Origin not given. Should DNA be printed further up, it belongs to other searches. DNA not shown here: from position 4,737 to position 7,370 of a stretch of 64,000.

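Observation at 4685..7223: Rad50/RloC-like ABC ATPase with CxxC hook-like coiled coil and C-terminal zinc-ribbon domain, preceded by a small acidic ORF: candidate defense module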

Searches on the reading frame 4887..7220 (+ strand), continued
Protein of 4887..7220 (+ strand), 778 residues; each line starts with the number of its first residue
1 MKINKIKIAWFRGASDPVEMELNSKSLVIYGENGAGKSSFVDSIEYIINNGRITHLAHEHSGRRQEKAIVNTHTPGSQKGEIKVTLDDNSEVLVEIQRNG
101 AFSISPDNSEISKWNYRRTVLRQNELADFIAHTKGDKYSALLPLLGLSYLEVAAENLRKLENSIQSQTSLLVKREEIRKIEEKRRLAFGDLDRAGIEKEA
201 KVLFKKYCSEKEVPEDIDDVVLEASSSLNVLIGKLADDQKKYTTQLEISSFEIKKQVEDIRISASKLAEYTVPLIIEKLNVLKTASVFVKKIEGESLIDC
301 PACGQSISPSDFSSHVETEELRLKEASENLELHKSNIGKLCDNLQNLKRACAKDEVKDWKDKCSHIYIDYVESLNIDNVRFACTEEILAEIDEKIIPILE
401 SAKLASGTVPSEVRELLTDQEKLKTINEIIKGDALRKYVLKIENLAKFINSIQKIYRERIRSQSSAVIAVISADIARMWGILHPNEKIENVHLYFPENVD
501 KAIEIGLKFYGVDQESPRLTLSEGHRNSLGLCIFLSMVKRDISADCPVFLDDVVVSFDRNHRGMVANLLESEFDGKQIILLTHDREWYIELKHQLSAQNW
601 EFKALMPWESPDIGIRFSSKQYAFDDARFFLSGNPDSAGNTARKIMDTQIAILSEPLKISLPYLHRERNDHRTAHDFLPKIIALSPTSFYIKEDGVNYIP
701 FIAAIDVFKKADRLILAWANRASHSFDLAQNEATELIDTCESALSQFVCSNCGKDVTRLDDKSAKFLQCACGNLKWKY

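Call 17: find_related_loci(query=A1, collection=genome_contigs, flank=8000)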
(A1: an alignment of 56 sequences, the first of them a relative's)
Query A1 (778 aa) in genome_contigs; peptide patterns used: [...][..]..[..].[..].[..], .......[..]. (x = any residue, [..] = any of these).
108 stretches matched a pattern; 93 encode a relative of the query (tblastn E <= 1e-3); the best 80 are kept; 80 distinct loci.
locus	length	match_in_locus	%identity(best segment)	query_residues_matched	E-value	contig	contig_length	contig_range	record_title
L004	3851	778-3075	57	9-778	0e+0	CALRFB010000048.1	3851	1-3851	MAG: Candidatus Nomurabacteria bacterium isolate Ike-200m-19 genome assembly, contig: Ike-200-c10189, whole genome shotg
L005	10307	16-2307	58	11-778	0e+0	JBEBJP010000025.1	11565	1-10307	MAG: Parcubacteria group bacterium isolate SF2_12 NODE_2346_length_11565_cov_13.230682, whole genome shotgun sequence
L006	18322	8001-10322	54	1-778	0e+0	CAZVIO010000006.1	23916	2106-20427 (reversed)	MAG TPA_asm: uncultured Candidatus Saccharibacteria bacterium isolate SRP285395_co1_490 genome assembly, contig: NODE_31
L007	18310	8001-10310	55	1-777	0e+0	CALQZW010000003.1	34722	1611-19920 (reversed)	MAG: Candidatus Nomurabacteria bacterium isolate MiH-14oct19-129 genome assembly, contig: MiH-14oct19-C2176, whole genom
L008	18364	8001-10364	46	1-778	0e+0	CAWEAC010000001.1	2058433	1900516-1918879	MAG: uncultured Alphaproteobacteria bacterium isolate MFD05705.bin.1.186 genome assembly, contig: contig_34245, whole ge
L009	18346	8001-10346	46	1-778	0e+0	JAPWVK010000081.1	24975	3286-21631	MAG: Methanophagales archaeon isolate SB_Co_68 SB_Co_68_000000000081, whole genome shotgun sequence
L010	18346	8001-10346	46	1-778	0e+0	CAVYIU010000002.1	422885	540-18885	MAG: uncultured Spirochaetota bacterium isolate MFD01476.bin.2.126 genome assembly, contig: contig_103372, whole genome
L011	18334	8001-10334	47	1-774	0e+0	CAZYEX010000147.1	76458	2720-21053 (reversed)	MAG TPA_asm: uncultured Phycisphaera sp. isolate binchicken_co165_75 genome assembly, contig: k141_2258673, whole genome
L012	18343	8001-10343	46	1-778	0e+0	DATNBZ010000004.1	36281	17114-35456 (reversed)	MAG TPA_asm: Blastocatellia bacterium isolate SMAG_U11201 k141_643232, whole genome shotgun sequence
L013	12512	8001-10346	48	1-778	0e+0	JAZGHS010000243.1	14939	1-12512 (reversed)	MAG: Candidatus Zixiibacteriota bacterium isolate SCS6bin.4 SCS6bin.4_243, whole genome shotgun sequence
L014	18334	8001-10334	45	1-778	0e+0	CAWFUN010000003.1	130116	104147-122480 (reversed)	MAG: Terriglobia bacterium isolate MFD05377.bin.2.35 genome assembly, contig: contig_137149, whole genome shotgun sequen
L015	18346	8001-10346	45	1-778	0e+0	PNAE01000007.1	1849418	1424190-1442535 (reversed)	MAG: Gemmatimonadetes bacterium isolate palsa_1233 73.20110800_P1D.22_contig_248, whole genome shotgun sequence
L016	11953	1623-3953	46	1-778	0e+0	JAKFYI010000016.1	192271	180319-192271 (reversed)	MAG: Hyphomicrobiales bacterium isolate ND5_Bin_55_1 ND5_0000037, whole genome shotgun sequence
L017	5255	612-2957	47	1-778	0e+0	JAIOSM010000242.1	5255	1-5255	MAG: Desulfobacteraceae bacterium isolate SMBSF44 bin_25_k127_268500, whole genome shotgun sequence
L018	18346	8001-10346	44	1-778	0e+0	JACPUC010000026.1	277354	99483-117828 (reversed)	MAG: Candidatus Tectomicrobia bacterium isolate NC_groundwater_748_Ag_S-0.65um_67_15 S37_SO-6_scaffold_910044, whole gen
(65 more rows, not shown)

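Call 28: predict_structure(alignment_id=A1)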
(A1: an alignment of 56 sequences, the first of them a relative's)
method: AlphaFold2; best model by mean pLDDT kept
length: 778 residues; sequences in the alignment: 56
mean_pLDDT: 82.0   pTM: 0.62
mean pLDDT of the five models: 82.0, 81.5, 79.5, 79.0, 77.5
residues with pLDDT >= 90: 168; 70-90: 509; 50-70: 88; < 50: 13
segments of 3 or more residues with pLDDT < 50: 59-67, 134-137
pLDDT, mean of each block of 10 residues (from residue 1): 92 86 93 88 91 67 47 73 93 88 86 87 77 54 73 83 84 83 86 89 90 88 90 84 86 90 80 60 71 69 75 79 77 85 89 86 88 88 88 91 83 86 90 89 90 84 79 88 77 71 73 69 80 86 78 77 79 89 86 82 87 82 81 86 88 80 63 87 90 86 92 89 64 91 89 73 73 87
secondary structure, 60 per line:
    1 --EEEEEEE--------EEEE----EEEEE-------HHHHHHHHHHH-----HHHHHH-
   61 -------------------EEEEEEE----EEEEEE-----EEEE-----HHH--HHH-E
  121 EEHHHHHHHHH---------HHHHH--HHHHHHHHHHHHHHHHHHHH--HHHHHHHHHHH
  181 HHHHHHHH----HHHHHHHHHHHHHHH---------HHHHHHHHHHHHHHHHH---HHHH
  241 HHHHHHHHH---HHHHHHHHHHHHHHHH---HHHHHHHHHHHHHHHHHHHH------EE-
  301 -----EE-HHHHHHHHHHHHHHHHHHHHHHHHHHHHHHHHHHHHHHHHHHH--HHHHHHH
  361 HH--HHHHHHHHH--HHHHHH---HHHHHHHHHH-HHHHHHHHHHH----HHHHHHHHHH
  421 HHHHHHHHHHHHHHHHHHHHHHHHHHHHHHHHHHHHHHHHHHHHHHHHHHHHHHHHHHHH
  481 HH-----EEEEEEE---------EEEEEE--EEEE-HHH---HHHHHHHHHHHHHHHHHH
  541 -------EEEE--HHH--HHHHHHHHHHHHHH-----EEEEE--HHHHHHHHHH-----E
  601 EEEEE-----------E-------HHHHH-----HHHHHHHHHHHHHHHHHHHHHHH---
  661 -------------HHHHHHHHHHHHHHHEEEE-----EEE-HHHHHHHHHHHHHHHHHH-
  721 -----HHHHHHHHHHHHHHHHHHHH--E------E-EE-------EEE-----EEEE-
elements in order (helices of 4 or more, strands of 3 or more residues): E3-9 E18-21 E26-30 H38-48 H54-59 E80-86 E91-96 E102-105 E120-122 H123-131 H141-145 H148-167 H170-188 H193-207 H217-233 H237-249 H253-268 H272-291 H309-351 H354-362 H365-373 H376-381 H385-394 H396-406 H411-482 E488-494 E504-509 E512-515 H523-540 E548-551 H559-572 E578-582 H585-594 E600-605 H625-629 H635-657 H674-688 E689-692 E698-700 H702-719 H726-745 E766-768 E774-777

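Call 31: search_protein_families(library=pfam, alignment_id=A2, max_evalue=0.00001)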
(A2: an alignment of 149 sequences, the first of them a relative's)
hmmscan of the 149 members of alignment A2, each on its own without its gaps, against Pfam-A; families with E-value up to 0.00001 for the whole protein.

A. member 1, L002:3988-5781:+ (598 aa): 1 family
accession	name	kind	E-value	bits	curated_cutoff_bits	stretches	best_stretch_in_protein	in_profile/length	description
PF03235.19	GmrSD_N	-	3.3e-24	86.6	33.2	1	10-253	3-197/199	GmrSD restriction endonuclease, N-terminal domain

B. families by the number of members that match (of 149 scanned): 106 families (the first 25 are shown)
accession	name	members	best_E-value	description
PF04851.21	ResIII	4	1.4e-20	Type III restriction enzyme, res subunit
PF00271.37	Helicase_C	3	2.8e-21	Helicase conserved C-terminal domain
PF00903.31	Glyoxalase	3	4.4e-16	Glyoxalase/Bleomycin resistance protein/Dioxygenase superfamily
PF02646.22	RmuC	2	6.8e-99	RmuC family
PF09903.14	DUF2130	2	2.8e-88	Uncharacterized protein conserved in bacteria (DUF2130)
PF00106.31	adh_short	2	2.8e-47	short chain dehydrogenase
PF13561.12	adh_short_C2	2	2.5e-37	Enoyl-(Acyl carrier protein) reductase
PF11074.14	DUF2779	2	4e-36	Domain of unknown function(DUF2779)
PF03235.19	GmrSD_N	2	1.7e-31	GmrSD restriction endonuclease, N-terminal domain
PF00270.35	DEAD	2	4.1e-22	DEAD/DEAH box helicase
PF13614.12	AAA_31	2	2.8e-16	AAA domain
PF13669.12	Glyoxalase_4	2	7.1e-14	Glyoxalase/Bleomycin resistance protein/Dioxygenase superfamily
PF01656.29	CbiA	2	2.5e-13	CobQ/CobB/MinD/ParA nucleotide binding domain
PF10609.15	ParA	2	4e-13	NUBPL iron-transfer P-loop NTPase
PF12161.14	HsdM_N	2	1.7e-11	HsdM N-terminal domain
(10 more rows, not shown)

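Call 33: search_protein_families(library=padloc, alignment_id=A2, max_evalue=1e-10)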
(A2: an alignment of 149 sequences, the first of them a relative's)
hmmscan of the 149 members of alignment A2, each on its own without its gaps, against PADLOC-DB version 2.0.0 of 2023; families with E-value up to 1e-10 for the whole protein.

A. member 1, L002:3988-5781:+ (598 aa): 3 families
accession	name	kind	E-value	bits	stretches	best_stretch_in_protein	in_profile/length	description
PDLC04151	HEC-05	-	1.2e-13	48.6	1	10-384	30-412/600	-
PDLC04150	HEC-05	-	8.3e-13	46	1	13-376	15-388/583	-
PDLC04709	PDC-M55C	-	2.1e-12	44.5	1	8-393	17-380/554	-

B. families by the number of members that match (of 149 scanned): 180 families (the first 25 are shown)
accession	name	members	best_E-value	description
PDLC03648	REase_III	2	4.5e-132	Type III restriction enzyme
PDLC02500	BrxHI|BrxHII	2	1.2e-98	BrxHI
PDLC02621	DrmD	2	2.2e-88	DrmD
PDLC00659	HmaA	2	4.9e-75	SNF2 helicase / DEAD-box helicase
PDLC02504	BrxHI|BrxHII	2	2.9e-72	BrxHII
PDLC02572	DrmA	2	4.2e-68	DrmA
PDLC02620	DrmD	2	1.5e-65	DrmD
PDLC01075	C3a139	2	2.8e-59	HKD+Snf2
PDLC02633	DrmD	2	1.2e-56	DrmD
PDLC02632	DrmD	2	1.5e-54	DrmD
PDLC03812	RTasRmuC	2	1.8e-53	DRT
PDLC04134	mad2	2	9.4e-49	mads_2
PDLC02623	DrmD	2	3e-47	DrmD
PDLC02619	DrmD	2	7.2e-47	DrmD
PDLC02840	DpdE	2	3.5e-41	DpdE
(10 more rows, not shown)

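Call 34: find_encoding_contigs(protein=P0071, flank=10000, max_places=1)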
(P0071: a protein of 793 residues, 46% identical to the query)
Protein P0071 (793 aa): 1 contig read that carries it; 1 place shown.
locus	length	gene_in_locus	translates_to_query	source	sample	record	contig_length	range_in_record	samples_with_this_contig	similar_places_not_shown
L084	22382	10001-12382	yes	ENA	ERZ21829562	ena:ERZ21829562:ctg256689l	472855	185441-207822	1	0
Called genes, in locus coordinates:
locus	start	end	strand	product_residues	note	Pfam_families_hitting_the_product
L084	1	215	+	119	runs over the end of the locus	PF13560:HTH_31 (weak)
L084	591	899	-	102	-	PF02661:Fic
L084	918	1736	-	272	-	-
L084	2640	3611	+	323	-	-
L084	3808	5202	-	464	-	PF13701:DDE_Tnp_1_4, PF01609:DDE_Tnp_1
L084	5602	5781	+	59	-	-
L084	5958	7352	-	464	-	PF13701:DDE_Tnp_1_4, PF01609:DDE_Tnp_1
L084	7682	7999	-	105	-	-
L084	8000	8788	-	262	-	-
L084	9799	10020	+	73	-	-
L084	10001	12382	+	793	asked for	PF02463:SMC_N, PF13175:AAA_15, PF13476:AAA_23, PF13555:AAA_29 (weak), PF13304:AAA_21, PF13166:AAA_13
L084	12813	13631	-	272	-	-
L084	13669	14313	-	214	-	-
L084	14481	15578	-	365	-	-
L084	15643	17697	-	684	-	PF20442:BrxL_N, PF13337:BrxL_ATPase, PF05362:Lon_C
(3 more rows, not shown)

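Call 35: find_encoding_contigs(protein=P0110, flank=10000, max_places=1)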
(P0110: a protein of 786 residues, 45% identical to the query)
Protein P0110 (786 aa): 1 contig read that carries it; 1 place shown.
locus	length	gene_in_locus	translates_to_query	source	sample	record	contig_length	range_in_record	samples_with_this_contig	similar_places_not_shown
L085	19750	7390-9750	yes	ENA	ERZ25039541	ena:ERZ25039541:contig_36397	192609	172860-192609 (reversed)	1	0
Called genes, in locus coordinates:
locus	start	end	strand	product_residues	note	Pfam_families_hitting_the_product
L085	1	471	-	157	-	?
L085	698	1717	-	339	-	PF01408:GFO_IDH_MocA, PF22725:GFO_IDH_MocA_C3, PF02894:GFO_IDH_MocA_C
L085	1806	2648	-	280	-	PF00532:Peripla_BP_1, PF13407:Peripla_BP_4, PF13458:Peripla_BP_6, PF13377:Peripla_BP_3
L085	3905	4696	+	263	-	PF00392:GntR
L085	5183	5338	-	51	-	-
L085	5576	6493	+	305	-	PF00589:Phage_integrase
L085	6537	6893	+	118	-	-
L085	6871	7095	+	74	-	PF04079:SMC_ScpB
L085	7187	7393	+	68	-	-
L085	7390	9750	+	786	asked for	PF02463:SMC_N, PF13175:AAA_15 (faint), PF13476:AAA_23, PF13166:AAA_13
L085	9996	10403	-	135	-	PF13304:AAA_21, PF02463:SMC_N (weak)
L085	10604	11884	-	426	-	PF02463:SMC_N, PF13175:AAA_15 (weak), PF13476:AAA_23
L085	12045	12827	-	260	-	-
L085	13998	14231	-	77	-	-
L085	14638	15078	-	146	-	-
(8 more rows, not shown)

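Call 36: find_encoding_contigs(protein=P0057, flank=10000, max_places=1)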
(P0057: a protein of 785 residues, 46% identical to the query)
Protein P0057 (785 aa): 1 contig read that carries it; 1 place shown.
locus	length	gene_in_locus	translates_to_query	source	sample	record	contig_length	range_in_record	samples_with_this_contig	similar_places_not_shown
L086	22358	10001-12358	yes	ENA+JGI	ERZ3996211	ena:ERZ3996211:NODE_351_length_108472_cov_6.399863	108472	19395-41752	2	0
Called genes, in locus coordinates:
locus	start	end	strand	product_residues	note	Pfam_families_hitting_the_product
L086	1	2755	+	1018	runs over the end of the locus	PF13700:DUF4158, PF01526:DDE_Tnp_Tn3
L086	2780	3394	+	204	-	-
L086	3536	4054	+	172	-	PF10543:ORF6N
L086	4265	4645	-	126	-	-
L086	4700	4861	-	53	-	-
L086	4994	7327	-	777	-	-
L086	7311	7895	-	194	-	-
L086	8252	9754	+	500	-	PF02646:RmuC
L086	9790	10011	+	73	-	-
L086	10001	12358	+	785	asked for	PF02463:SMC_N, PF13175:AAA_15 (weak), PF13476:AAA_23 (weak), PF13166:AAA_13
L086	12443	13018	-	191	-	-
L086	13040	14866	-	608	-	PF02661:Fic, PF07369:DUF1488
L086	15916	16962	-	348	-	PF01548:DEDD_Tnp_IS110, PF02371:Transposase_20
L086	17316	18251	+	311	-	PF12599:DUF3768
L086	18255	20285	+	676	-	PF02195:ParB_N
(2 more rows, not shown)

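Call 37: find_encoding_contigs(protein=P0003, flank=10000, max_places=1)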
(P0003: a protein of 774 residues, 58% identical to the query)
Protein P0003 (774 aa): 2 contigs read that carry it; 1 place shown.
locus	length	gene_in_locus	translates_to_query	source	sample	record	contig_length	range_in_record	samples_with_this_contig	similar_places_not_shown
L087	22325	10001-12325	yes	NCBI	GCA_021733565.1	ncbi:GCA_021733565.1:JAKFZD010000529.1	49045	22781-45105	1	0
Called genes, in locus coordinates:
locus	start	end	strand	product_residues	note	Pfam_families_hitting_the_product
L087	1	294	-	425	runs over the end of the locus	PF01555:N6_N4_Mtase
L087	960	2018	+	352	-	-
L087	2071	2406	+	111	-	-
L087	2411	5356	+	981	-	PF00176:SNF2-rel_dom, PF00270:DEAD (weak), PF04851:ResIII, PF00271:Helicase_C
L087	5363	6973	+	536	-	PF01555:N6_N4_Mtase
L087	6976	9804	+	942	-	PF04851:ResIII, PF08722:Tn7_TnsA-like_N (weak)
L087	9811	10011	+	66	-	-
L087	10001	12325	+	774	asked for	PF02463:SMC_N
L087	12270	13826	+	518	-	PF11074:DUF2779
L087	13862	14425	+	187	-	-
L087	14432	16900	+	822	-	PF13087:AAA_12 (faint), PF00580:UvrD-helicase, PF13086:AAA_11 (faint), PF13245:AAA_19, PF13604:AAA_30 (faint), PF13361:UvrD_C, PF13538:UvrD_C_2 (faint), PF01396:Zn_ribbon_Top1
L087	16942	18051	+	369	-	-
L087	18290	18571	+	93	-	-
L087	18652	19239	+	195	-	PF13238:AAA_18 (faint), PF00406:ADK, PF02223:Thymidylate_kin (faint), PF13207:AAA_17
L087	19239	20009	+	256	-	PF00557:Peptidase_M24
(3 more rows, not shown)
